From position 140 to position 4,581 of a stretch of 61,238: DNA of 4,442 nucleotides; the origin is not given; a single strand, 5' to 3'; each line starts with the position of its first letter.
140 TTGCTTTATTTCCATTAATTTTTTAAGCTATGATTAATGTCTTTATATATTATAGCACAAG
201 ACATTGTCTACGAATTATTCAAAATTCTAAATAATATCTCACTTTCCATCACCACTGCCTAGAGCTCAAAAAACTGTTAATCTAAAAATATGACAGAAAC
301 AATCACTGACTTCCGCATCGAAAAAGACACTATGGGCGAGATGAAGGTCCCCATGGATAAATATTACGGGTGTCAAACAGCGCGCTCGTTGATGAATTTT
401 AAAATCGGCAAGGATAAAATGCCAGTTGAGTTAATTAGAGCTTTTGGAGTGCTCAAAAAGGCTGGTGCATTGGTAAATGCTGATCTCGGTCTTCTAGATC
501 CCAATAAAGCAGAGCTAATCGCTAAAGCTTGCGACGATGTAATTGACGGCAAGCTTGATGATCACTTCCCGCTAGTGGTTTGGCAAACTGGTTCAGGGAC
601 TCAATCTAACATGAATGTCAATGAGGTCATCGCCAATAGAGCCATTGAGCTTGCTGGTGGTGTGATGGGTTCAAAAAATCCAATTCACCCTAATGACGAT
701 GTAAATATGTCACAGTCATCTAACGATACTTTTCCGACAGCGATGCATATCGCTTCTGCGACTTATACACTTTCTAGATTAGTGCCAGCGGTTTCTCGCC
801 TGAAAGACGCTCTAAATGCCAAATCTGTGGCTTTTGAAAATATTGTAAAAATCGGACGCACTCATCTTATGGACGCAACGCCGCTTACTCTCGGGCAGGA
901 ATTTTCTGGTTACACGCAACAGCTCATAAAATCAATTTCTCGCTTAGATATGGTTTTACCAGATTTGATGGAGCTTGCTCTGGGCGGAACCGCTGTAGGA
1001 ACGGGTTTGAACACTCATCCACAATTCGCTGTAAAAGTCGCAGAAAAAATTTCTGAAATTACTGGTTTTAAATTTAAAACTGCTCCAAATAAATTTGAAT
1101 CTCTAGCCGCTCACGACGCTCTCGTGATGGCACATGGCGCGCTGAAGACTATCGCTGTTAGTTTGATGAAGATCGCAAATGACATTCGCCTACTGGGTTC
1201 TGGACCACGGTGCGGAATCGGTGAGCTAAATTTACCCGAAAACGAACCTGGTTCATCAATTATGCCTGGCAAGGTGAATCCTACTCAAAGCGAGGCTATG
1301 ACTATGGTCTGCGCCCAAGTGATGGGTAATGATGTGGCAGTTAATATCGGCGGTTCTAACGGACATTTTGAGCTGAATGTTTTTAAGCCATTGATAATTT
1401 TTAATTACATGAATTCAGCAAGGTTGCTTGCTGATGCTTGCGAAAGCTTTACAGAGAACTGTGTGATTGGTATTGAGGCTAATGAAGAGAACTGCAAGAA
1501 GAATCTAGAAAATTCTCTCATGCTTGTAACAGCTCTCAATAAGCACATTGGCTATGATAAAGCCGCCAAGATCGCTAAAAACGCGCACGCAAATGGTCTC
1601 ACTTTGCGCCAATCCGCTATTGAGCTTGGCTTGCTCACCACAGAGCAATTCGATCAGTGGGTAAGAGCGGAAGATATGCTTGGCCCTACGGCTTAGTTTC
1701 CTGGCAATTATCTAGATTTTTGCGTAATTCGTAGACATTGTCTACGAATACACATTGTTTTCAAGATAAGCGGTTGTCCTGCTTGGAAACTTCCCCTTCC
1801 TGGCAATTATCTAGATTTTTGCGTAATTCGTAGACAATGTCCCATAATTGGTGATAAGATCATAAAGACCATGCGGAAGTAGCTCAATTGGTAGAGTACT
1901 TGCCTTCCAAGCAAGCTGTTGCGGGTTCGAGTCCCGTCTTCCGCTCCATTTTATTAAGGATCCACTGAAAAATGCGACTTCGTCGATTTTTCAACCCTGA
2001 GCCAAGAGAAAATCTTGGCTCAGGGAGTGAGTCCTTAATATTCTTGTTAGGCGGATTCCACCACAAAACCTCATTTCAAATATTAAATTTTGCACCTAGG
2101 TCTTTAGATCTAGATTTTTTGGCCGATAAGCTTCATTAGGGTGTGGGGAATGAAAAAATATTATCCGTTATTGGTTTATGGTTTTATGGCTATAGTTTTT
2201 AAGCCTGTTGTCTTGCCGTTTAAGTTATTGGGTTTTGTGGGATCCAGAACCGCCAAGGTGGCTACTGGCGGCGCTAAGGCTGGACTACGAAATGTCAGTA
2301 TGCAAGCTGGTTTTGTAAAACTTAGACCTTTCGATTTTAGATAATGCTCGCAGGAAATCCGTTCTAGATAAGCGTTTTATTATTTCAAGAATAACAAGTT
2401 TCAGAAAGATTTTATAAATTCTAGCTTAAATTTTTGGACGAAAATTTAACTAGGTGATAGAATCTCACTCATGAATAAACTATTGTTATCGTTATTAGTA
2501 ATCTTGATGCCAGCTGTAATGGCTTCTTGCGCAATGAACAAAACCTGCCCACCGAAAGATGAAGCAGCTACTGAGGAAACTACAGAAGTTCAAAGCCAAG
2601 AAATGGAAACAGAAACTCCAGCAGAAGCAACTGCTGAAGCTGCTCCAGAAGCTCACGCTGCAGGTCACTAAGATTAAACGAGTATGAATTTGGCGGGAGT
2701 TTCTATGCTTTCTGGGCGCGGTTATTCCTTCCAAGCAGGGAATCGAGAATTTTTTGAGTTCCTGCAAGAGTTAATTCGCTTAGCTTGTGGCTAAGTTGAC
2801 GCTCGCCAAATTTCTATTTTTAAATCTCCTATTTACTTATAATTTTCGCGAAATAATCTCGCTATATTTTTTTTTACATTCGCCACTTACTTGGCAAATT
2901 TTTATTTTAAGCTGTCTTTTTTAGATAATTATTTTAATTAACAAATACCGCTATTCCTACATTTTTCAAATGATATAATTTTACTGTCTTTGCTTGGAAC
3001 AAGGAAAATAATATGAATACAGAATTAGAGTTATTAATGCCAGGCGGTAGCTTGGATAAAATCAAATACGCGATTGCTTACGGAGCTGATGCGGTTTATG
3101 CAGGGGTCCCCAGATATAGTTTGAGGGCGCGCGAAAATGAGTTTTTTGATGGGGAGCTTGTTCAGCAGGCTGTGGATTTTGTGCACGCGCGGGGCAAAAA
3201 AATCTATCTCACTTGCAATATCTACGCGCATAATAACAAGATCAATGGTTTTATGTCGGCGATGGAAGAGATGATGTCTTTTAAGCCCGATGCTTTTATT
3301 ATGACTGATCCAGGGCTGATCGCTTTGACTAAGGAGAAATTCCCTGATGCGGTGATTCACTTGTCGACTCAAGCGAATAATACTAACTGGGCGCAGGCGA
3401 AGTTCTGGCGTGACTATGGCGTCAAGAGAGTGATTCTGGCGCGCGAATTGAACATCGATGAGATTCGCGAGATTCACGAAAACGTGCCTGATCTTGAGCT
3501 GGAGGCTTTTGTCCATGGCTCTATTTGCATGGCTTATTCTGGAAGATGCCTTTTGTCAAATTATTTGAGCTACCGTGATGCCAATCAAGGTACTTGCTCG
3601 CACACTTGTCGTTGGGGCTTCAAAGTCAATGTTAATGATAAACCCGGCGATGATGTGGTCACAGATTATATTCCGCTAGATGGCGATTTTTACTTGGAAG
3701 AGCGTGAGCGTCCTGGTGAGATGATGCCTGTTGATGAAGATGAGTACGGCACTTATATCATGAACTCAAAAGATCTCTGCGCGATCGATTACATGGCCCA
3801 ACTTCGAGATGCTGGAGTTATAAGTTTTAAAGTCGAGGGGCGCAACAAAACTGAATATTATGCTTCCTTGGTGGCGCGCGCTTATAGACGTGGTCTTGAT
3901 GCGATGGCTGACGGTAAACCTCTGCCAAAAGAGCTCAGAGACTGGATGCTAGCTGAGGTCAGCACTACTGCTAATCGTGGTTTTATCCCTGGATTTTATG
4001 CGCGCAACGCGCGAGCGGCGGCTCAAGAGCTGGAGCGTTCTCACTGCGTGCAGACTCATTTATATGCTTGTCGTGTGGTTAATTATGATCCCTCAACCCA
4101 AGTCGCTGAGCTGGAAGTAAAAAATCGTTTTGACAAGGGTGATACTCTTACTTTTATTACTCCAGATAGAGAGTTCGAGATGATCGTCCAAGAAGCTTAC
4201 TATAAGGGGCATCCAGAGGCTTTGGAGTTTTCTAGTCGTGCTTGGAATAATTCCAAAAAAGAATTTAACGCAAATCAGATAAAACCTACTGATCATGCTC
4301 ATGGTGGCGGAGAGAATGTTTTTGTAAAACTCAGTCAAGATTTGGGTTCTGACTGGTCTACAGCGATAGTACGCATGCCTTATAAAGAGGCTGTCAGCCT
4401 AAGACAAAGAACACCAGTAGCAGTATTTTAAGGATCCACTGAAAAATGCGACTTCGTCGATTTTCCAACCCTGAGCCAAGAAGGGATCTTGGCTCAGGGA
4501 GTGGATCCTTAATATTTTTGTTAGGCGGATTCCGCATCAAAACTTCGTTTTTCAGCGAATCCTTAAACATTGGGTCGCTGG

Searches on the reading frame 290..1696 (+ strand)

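Call 47: search_protein_families(library=pfam, proteins=[window:290-1696:+], max_evalue=0.00001)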
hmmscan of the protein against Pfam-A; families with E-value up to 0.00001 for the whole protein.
window:290-1696:+ (468 aa): 2 families
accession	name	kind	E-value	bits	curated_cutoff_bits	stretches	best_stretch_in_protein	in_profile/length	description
PF00206.25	Lyase_1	-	1.5e-114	383.1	27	1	16-346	1-312/312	Lyase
PF10415.14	FumaraseC_C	-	1.2e-24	86.9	32.5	1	412-464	1-53/54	Fumarase C C-terminus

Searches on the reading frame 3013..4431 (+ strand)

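Call 47: search_protein_families(library=pfam, proteins=[window:3013-4431:+], max_evalue=0.00001)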
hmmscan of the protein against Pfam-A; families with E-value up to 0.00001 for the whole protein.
window:3013-4431:+ (472 aa): 2 families
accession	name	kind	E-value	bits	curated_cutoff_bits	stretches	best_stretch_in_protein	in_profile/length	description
PF01136.24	Peptidase_U32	-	2.3e-82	276.2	22.4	1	81-333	5-231/233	Peptidase family U32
PF16325.11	Peptidase_U32_C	-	2.1e-08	34.6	28.2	1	349-396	3-51/83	Peptidase family U32 C-terminal domain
